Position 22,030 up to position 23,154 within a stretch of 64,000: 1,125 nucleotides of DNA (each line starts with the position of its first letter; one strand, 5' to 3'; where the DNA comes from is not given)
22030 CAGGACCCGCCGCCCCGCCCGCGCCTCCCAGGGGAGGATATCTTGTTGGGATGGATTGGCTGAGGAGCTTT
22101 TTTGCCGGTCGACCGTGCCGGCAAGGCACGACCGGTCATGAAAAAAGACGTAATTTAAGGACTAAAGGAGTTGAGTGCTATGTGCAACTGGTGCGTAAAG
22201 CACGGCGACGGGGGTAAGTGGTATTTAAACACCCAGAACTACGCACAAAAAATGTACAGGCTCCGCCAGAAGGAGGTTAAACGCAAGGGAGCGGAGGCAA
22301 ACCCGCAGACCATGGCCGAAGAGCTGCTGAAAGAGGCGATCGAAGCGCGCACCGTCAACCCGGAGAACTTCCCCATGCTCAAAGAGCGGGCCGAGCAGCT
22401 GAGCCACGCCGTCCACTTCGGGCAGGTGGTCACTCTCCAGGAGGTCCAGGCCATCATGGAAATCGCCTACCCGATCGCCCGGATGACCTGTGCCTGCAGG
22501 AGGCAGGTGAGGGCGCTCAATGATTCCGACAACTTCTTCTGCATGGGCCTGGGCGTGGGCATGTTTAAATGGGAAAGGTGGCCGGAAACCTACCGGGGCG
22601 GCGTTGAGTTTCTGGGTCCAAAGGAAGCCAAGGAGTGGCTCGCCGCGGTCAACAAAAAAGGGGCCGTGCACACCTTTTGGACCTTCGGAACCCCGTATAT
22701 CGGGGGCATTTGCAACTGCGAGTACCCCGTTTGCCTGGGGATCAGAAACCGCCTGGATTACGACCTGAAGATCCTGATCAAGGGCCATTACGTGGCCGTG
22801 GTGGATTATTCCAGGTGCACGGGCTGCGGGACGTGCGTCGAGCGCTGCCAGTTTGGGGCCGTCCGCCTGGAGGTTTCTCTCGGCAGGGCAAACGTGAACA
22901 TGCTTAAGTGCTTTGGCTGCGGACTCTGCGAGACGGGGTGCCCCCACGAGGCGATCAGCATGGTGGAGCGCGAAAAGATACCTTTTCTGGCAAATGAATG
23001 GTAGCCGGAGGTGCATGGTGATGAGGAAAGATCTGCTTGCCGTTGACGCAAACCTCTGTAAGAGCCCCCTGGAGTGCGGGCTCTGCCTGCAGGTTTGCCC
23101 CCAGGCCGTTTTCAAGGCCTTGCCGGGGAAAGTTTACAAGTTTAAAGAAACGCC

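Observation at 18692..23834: Candidate undescribed redox module: AbfD-family radical dehydratase followed by DUF362, a nitroreductase-fold flavoprotein, two poly-ferredoxins and a Cys-rich hypothetical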

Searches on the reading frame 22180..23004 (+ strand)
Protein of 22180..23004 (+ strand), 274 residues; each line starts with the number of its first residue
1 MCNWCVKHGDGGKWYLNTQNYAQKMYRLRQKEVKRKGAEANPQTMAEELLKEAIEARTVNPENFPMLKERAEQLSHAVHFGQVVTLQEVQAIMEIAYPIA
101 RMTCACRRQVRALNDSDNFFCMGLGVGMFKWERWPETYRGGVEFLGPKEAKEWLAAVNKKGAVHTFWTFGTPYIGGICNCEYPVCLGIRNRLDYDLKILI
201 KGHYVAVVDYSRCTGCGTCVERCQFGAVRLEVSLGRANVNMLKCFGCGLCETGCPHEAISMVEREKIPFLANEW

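Call 4: search_protein_families(library=pfam, proteins=[window:22180-23004:+], max_evalue=0.01)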
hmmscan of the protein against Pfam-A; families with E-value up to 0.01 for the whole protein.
window:22180-23004:+ (274 aa): 11 families
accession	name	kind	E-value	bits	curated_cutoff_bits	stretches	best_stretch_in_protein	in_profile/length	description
PF00037.32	Fer4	-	3.5e-13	49.2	21.1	2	207-228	2-23/24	4Fe-4S binding domain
PF12838.12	Fer4_7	-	2.5e-09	37.9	27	2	243-265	1-23/52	4Fe-4S dicluster domain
PF12837.12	Fer4_6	-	5.5e-09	36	25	2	205-227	1-23/24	4Fe-4S binding domain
PF14697.11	Fer4_21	-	1.7e-08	34.9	35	1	206-261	1-59/59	4Fe-4S dicluster domain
PF13187.11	Fer4_9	-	2.1e-08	34.5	27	1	212-259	1-52/52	4Fe-4S dicluster domain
PF13237.11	Fer4_10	-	2.1e-08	34.4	25.5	1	207-255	3-53/53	4Fe-4S dicluster domain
PF12797.12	Fer4_2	-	5.8e-08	32.6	24.5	1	206-223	3-20/22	4Fe-4S binding domain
PF25160.1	LdpA_Fe-S-bd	-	6e-06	26.4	27.6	1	237-263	21-47/49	LdpA Fe-S cluster-binding domain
PF12800.12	Fer4_4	-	1.1e-05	25.7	24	0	243-255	3-15/17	4Fe-4S binding domain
PF13484.11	Fer4_16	-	1.2e-05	26.4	30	0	243-262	1-20/66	4Fe-4S double cluster binding domain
PF13183.11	Fer4_8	-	0.0042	18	27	0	241-256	2-17/68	4Fe-4S dicluster domain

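Call 5: search_protein_families(library=ncbifam, proteins=[window:22180-23004:+], max_evalue=0.01)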
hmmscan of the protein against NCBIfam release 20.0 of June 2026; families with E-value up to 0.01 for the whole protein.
window:22180-23004:+ (274 aa): 74 families (the best 25 are shown)
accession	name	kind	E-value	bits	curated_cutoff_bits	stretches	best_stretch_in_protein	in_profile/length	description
NF040770.1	hetero_SS_HdrA2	exception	8.4e-12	44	1100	1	204-263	570-627/777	CoB-CoM heterodisulfide reductase HdrA2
TIGR02179.1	PorD_KorD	subfamily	5e-10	39.4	60.05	2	197-230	41-74/78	2-oxoacid:acceptor oxidoreductase, delta subunit, pyruvate/2-ketoisovalerate family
TIGR02700.1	flavo_MJ0208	hypoth_equivalog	6.2e-10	38.7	251.35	1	201-260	138-195/234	dihydromethanopterin reductase (acceptor)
TIGR04105.1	FeFe_hydrog_B1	subfamily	1.3e-09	37.3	450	2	233-264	133-164/462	monomeric [FeFe] hydrogenase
NF005504.0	PRK07118.1-3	equivalog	6.9e-09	35.5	437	1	213-266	142-195/293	Fe-S cluster domain-containing protein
NF041891.1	hdrA_Methbact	equivalog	1.5e-08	33.3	1300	1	204-262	565-621/762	ferredoxin:CoB-CoM heterodisulfide reductase subunit HdrA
TIGR03294.1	FrhG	equivalog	1.6e-08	34.6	245.5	1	206-259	169-220/228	coenzyme F420 hydrogenase subunit gamma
TIGR01944.1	rnfB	subfamily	3.8e-08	33.1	68.7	1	201-265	103-166/190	RnfABCDGE type electron transport complex subunit B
NF041778.1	hetero_SS_HdrA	equivalog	4e-08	31.5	1400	1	204-261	580-635/771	ferredoxin:CoB-CoM heterodisulfide reductase subunit HdrA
TIGR01971.1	NuoI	subfamily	9.2e-08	31.7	113.05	1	237-263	76-102/121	NADH-quinone oxidoreductase, chain I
NF040684.1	PorD_Arch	equivalog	1.1e-07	31.9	120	2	240-263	60-83/85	pyruvate synthase subunit PorD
NF058577.1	FdxA_fam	equivalog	1.6e-07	31.4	65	2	243-263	8-28/52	4Fe-4S ferredoxin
NF007202.0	PRK09623.1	equivalog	3.8e-07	30.4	166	1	238-266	77-105/105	3-methyl-2-oxobutanoate dehydrogenase subunit delta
NF040864.1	HgcB_ferredoxin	equivalog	4.6e-07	29.6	99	1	203-238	36-71/93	mercury methylation ferredoxin HgcB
NF041836.1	rnfB_Methano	equivalog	5.4e-07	29.3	445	1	212-262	142-191/265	Rnf electron transport complex subunit RnfB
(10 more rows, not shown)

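Call 8: search_solved_structures(query=window:22180-23004:+, max_evalue=1)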
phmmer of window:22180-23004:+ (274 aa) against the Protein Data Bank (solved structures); distinct sequences matched with E-value up to 1: 182 (the best 60 are shown).
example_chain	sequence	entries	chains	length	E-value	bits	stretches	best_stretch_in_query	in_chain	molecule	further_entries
9sw6_G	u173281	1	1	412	1.1e-11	47.8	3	210-261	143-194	Polyferredoxin protein MvhB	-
8rvv_A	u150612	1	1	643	2e-11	47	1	204-260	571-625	H(2):CoB-CoM heterodisulfide,ferredoxin reductase subunit A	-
8rvu_a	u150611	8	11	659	2.1e-11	46.8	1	204-260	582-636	H(2):CoB-CoM heterodisulfide,ferredoxin reductase subunit A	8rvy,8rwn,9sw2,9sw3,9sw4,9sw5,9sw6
9eri_B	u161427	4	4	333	4.3e-10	42.6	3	206-266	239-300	Na(+)-translocating ferredoxin:NAD(+) oxidoreductase complex subunit B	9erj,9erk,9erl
5odc_A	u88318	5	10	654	1.3e-09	41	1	205-260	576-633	Heterodisulfide reductase, subunit A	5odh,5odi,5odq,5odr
9sw6_H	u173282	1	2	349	8.8e-09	38.3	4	199-263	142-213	Tungsten formylmethanofuran dehydrogenase, subunit F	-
7bkb_K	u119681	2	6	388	1.4e-08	37.6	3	207-261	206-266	Formylmethanofuran dehydrogenase, subunit F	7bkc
7zc6_B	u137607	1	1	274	8.6e-08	35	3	213-265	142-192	RnfB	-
9sfi_T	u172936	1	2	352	1.1e-07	34.6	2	207-268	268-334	4Fe-4S ferredoxin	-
5t5i_F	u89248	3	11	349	5.3e-07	32.4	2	208-262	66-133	Tungsten formylmethanofuran dehydrogenase subunit fwdF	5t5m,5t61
8e9g_I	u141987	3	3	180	3.1e-06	29.9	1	238-263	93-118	NADH-quinone oxidoreductase subunit I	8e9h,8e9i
9sfi_O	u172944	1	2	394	7.3e-06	28.7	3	200-261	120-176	Ferredoxin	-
9bt4_G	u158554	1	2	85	7.6e-06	28.6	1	206-266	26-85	Pyruvate:Ferredoxin Oxidoreductase, subunit delta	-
9mqx_B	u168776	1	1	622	9.2e-06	28.4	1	201-264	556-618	NADH:ubiquinone oxidoreductase, NADH-binding (51 kD) subunit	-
8bj7_A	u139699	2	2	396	1.1e-05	28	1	202-260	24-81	Periplasmic [Fe] hydrogenase large subunit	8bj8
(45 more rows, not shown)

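Call 11: find_encoding_contigs(protein=window:22180-23004:+, flank=10000, max_places=6)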
Protein window:22180-23004:+ (274 aa): no gene with exactly this product is on record in the collection.

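Call 12: find_homologous_proteins(query=window:22180-23004:+, max_evalue=0.00001)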
Query window:22180-23004:+ (274 aa): 888 proteins with E <= 0.00001 among 1290 candidates; the best 120 are listed.
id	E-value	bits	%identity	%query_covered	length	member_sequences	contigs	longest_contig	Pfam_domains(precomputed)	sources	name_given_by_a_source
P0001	1.4e-182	624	94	100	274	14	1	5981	PF14697.12,PF12797.13,PF12837.13,PF00037.33,PF13484.12,PF12838.13,PF25160.2,PF13237.12,PF13187.12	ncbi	ncbi:MAG: ATP-binding protein [Desulfotomaculales bacterium]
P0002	1.3e-150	519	75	100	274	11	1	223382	PF14697.12,PF12797.13,PF12837.13,PF00037.33,PF12838.13,PF13237.12,PF13187.12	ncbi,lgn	ncbi:MAG: ATP-binding protein [Bacillota bacterium]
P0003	1.9e-148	511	76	100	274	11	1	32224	PF14697.12,PF12797.13,PF12837.13,PF00037.33,PF12838.13,PF25160.2,PF13237.12,PF13187.12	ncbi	ncbi:MAG: ATP-binding protein [Desulfofundulus sp.]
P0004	1.9e-142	492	70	100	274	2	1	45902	PF14697.12,PF12797.13,PF12837.13,PF00037.33,PF12838.13,PF25160.2,PF13237.12,PF13187.12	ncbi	ncbi:MAG: ATP-binding protein [Bacillota bacterium]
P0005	2.8e-140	485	69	100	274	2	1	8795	PF14697.12,PF00037.33,PF12838.13,PF13237.12,PF13187.12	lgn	-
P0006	4.1e-131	455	65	100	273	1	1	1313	PF14697.12,PF12797.13,PF12837.13,PF00037.33,PF12838.13,PF13237.12,PF13187.12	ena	-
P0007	9.4e-129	447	64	100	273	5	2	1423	PF14697.12,PF12797.13,PF12837.13,PF00037.33,PF12838.13,PF13237.12,PF13187.12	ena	-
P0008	1.5e-128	446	66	100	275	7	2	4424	PF14697.12,PF12797.13,PF12837.13,PF00037.33,PF12838.13,PF13237.12,PF13187.12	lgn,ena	-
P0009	5.3e-127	441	63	98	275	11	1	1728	PF14697.12,PF12797.13,PF12837.13,PF00037.33,PF12838.13,PF13237.12,PF13187.12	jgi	-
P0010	6.3e-125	434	61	100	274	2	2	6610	PF14697.12,PF12797.13,PF12837.13,PF00037.33,PF12838.13,PF25160.2,PF13237.12,PF13187.12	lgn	-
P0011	2.0e-122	426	61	100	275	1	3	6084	PF14697.12,PF12797.13,PF12837.13,PF00037.33,PF12838.13,PF13237.12,PF13187.12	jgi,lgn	jgi:ferredoxin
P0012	7.0e-121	421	61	100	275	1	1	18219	PF14697.12,PF12797.13,PF12837.13,PF00037.33,PF12838.13,PF13237.12,PF13187.12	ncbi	-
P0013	2.8e-118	412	61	100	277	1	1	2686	PF14697.12,PF00037.33,PF12838.13,PF13237.12,PF13187.12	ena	-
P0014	4.1e-118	412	60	97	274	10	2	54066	PF14697.12,PF00037.33,PF12838.13,PF25160.2,PF13237.12,PF13187.12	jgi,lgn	jgi:Pyruvate/2-oxoacid:ferredoxin oxidoreductase delta subunit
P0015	1.1e-116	407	59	100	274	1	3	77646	PF14697.12,PF00037.33,PF12838.13,PF25160.2,PF13237.12,PF13187.12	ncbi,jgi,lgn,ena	ncbi:MAG TPA: 4Fe-4S dicluster domain-containing protein [bacterium]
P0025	2.5e-102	360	55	100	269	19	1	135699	PF14697.12,PF12797.13,PF12837.13,PF00037.33,PF13484.12,PF12838.13,PF13237.12,PF13187.12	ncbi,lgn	ncbi:MAG: ATP-binding protein [Candidatus Lokiarchaeia archaeon]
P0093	2.0e-91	324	50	100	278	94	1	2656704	PF14697.12,PF00037.33,PF12838.13,PF13237.12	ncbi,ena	-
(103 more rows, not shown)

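Call 15: find_related_loci(query=A1, collection=genome_contigs, flank=10000)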
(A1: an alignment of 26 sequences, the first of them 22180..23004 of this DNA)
Query A1 (274 aa) in genome_contigs; peptide patterns used: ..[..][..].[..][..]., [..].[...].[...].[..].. (x = any residue, [..] = any of these).
224 stretches matched a pattern; 193 encode a relative of the query (tblastn E <= 1e-3); the best 80 are kept; 80 distinct loci.
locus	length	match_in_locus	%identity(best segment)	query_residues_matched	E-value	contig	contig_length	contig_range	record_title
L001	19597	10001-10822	95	1-274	0e+0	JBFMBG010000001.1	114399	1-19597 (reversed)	MAG: Bacillota bacterium isolate MAG158 MAG158_1, whole genome shotgun sequence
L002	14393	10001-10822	89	1-274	3e-172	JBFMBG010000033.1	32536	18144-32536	MAG: Bacillota bacterium isolate MAG158 MAG158_33, whole genome shotgun sequence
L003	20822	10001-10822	88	1-274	3e-169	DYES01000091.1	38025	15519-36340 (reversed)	MAG TPA_asm: Desulfovirgula sp. isolate Tomsk_54_15 Tomsk_k141_85696, whole genome shotgun sequence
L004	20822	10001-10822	79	1-274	4e-154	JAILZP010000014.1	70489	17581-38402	MAG: Peptococcaceae bacterium isolate HOT.CON.130 NODE_374_length_70489_cov_14.656522, whole genome shotgun sequence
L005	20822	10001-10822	77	1-274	5e-152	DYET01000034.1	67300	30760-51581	MAG TPA_asm: Desulfovirgula sp. isolate Tomsk_2_57_21 Tomsk_k141_11376, whole genome shotgun sequence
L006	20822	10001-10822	75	1-274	3e-150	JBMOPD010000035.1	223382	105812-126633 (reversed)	MAG: Bacillota bacterium isolate Betzabe_MAG119 MAG119_35, whole genome shotgun sequence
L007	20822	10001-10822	76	1-274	1e-148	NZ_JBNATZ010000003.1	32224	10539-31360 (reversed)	MAG: Desulfofundulus sp. isolate Kamch4342-3A-MB-06 bin6.fa-3, whole genome shotgun sequence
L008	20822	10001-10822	76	1-274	5e-147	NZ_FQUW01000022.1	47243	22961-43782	Desulfofundulus australicus DSM 11792, whole genome shotgun sequence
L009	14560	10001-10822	74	1-274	2e-146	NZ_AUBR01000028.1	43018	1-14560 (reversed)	Desulfovirgula thermocuniculi DSM 16036 G454DRAFT_scaffold00025.25_C, whole genome shotgun sequence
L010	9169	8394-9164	63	1-255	1e-121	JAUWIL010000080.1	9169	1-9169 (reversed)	MAG: Methanobacteriota archaeon isolate CSMAG_2293 CSMAG_2293_k127_5374250_length_9169_cov_25.1767, whole genome shotgun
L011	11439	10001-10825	60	1-274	1e-121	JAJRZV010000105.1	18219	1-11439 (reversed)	MAG: bacterium isolate Dive96_bin4.233 k141_2845579, whole genome shotgun sequence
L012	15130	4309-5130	59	1-274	4e-119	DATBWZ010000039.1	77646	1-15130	MAG TPA_asm: bacterium isolate SMAG_U7554 k141_1648246, whole genome shotgun sequence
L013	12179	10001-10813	58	1-274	6e-116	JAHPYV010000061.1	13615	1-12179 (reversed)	MAG: Promethearchaeati archaeon isolate LC30 NODE_1248_length_13615_cov_5.852212, whole genome shotgun sequence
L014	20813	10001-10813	59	1-274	2e-115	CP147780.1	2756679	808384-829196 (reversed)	MAG: Candidatus Atabeyarchaeum deiterrae isolate SRVP18_Atabeyarchaeia-2 chromosome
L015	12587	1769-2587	59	1-274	5e-115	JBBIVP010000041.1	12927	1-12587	MAG: bacterium isolate SLF170214_bin_8 NODE_5052_length_12927_cov_4.769577, whole genome shotgun sequence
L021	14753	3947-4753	57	1-274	1e-103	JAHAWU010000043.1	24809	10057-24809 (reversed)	MAG: Candidatus Jordarchaeia archaeon isolate QZM_A3 QZM_A3_scaffold_802_curated, whole genome shotgun sequence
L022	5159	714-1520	56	1-274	4e-103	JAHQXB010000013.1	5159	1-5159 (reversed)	MAG: Candidatus Jordarchaeia archaeon isolate RPF2 contig_124_10420_length_5159_read_count_8681, whole genome shotgun se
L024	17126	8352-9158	55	1-274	4e-102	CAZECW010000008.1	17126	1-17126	MAG TPA_asm: uncultured archaeon isolate SRP231805_co4_171 genome assembly, contig: k141_359089, whole genome shotgun se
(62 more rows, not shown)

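Call 27: predict_structure(alignment_id=A1)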
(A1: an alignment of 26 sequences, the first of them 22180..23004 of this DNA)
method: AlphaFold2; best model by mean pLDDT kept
length: 274 residues; sequences in the alignment: 26
mean_pLDDT: 87.6   pTM: 0.87
mean pLDDT of the five models: 87.6, 86.1, 85.2, 84.3, 56.8
residues with pLDDT >= 90: 162; 70-90: 91; 50-70: 12; < 50: 9
segments of 3 or more residues with pLDDT < 50: 26-29, 35-38
pLDDT, mean of each block of 10 residues (from residue 1): 90 90 55 50 74 82 89 88 96 90 88 84 83 78 93 96 91 88 92 93 97 95 96 94 97 96 96 89
secondary structure, 60 per line:
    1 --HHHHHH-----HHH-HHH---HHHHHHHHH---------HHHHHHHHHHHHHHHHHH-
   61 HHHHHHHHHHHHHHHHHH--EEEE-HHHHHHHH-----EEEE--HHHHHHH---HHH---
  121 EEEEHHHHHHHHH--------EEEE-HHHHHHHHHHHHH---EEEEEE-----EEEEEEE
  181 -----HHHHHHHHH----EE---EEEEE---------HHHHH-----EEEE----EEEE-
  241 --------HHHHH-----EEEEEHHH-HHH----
elements in order: H3-8 H24-32 H42-59 H61-78 E81-84 H86-93 E99-102 H105-111 E121-124 H125-133 E142-145 H147-159 E163-168 E174-180 H186-194 E204-208 H218-222 E228-231 E236-239 H249-253 E259-263

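Call 74: fold_search(model_id=the predicted structure, library=pdb)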
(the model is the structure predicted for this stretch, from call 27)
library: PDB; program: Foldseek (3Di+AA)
matches with E <= 10: 198; with E <= 0.001: 13
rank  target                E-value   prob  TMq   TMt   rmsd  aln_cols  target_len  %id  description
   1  9bt4_G                1.2e-04  1.00  0.22  0.69   1.0        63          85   35  Pyruvate:Ferredoxin Oxidoreductase from Methanosarcina acetivorans (released 2024-10-09)
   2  5exe_B                3.0e-04  1.00  0.23  0.21  13.1       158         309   17  Crystal structure of oxalate oxidoreductase from Moorella thermoacetica bound with carboxy-TPP adduct (released 2015-12-30)
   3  5c4i_B                3.8e-04  1.00  0.22  0.20  19.2       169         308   20  Structure of an Oxalate Oxidoreductase (released 2015-07-01)
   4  9bt4_H                4.2e-04  1.00  0.21  0.69   1.0        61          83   34  Pyruvate:Ferredoxin Oxidoreductase from Methanosarcina acetivorans (released 2024-10-09)
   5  5exd_E                4.2e-04  1.00  0.22  0.21  18.3       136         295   22  Crystal structure of oxalate oxidoreductase from Moorella thermoacetica bound with carboxy-di-oxido-methyl-TPP (COOM-T (released 2015-12-30)
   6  8rvy_A                4.5e-04  1.00  0.20  0.09   6.1        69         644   40  CryoEM structure of the Elp-Hdr complex of Methanothermobacter marburgensis state 1 (composite structure) (released 2025-05-14)
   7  5exd_H                5.1e-04  1.00  0.22  0.21   1.1        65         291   29  Crystal structure of oxalate oxidoreductase from Moorella thermoacetica bound with carboxy-di-oxido-methyl-TPP (COOM-T (released 2015-12-30)
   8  8rvu_A                6.4e-04  1.00  0.20  0.09   6.2        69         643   40  CryoEM structure of the Elp-Hdr complex of Methanothermobacter marburgensis state 2 (composite structure) (released 2025-05-14)
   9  5exd_K                6.8e-04  0.99  0.22  0.22  19.8       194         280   18  Crystal structure of oxalate oxidoreductase from Moorella thermoacetica bound with carboxy-di-oxido-methyl-TPP (COOM-T (released 2015-12-30)
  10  5c4i_E                7.6e-04  1.00  0.22  0.20   1.1        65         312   29  Structure of an Oxalate Oxidoreductase (released 2015-07-01)
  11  7q4w_B                8.5e-04  1.00  0.20  0.12   1.6        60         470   30  CryoEM structure of electron bifurcating Fe-Fe hydrogenase HydABC complex A. woodii in the oxidised state (released 2023-02-15)
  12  5exd_B                9.0e-04  1.00  0.22  0.22   1.1        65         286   29  Crystal structure of oxalate oxidoreductase from Moorella thermoacetica bound with carboxy-di-oxido-methyl-TPP (COOM-T (released 2015-12-30)
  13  5odi_A                9.0e-04  1.00  0.20  0.08  10.3       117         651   26  Heterodisulfide reductase / [NiFe]-hydrogenase complex from Methanothermococcus thermolithotrophicus cocrystallized wi (released 2017-08-30)
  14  7bkd_A                1.1e-03  1.00  0.20  0.09   1.7        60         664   42  Formate dehydrogenase - heterodisulfide reductase - formylmethanofuran dehydrogenase complex from Methanospirillum hun (released 2021-09-29)
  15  5odc_A                1.2e-03  1.00  0.20  0.08   1.7        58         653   45  Heterodisulfide reductase / [NiFe]-hydrogenase complex from Methanothermococcus thermolithotrophicus at 2.3 A resoluti (released 2017-08-30)
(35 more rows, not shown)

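Call 77: find_encoding_contigs(protein=P0093, flank=8000, max_places=2)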
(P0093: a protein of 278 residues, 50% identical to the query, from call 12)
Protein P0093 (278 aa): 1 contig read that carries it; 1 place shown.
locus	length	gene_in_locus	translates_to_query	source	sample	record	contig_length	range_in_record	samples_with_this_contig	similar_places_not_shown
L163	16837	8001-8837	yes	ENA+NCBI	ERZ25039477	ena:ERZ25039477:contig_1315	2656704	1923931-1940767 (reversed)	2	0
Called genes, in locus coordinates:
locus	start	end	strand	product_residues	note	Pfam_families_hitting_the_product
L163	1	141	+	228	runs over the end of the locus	PF01553:Acyltransferase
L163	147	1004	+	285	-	PF02401:LYTB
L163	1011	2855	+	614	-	PF13522:GATase_6, PF13537:GATase_7, PF01380:SIS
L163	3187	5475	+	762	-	PF01326:PPDK_N, PF00391:PEP-utilizers, PF02896:PEP-utilizers_C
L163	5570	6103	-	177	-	PF13643:DUF4145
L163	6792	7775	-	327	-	PF00753:Lactamase_B, PF12706:Lactamase_B_2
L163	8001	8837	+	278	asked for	PF12838:Fer4_7 (faint), PF13237:Fer4_10 (faint), PF14697:Fer4_21 (weak), PF00037:Fer4 (weak)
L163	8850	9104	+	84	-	PF12837:Fer4_6 (faint), PF13237:Fer4_10 (weak), PF12838:Fer4_7 (weak), PF13187:Fer4_9 (weak), PF13484:Fer4_16 (faint), PF00037:Fer4 (weak)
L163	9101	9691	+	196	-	-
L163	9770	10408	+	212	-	PF02811:PHP (weak), PF13263:PHP_C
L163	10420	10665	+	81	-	-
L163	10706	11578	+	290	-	-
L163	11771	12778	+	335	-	-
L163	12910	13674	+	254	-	-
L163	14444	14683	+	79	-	PF22180:RH3_dom (faint)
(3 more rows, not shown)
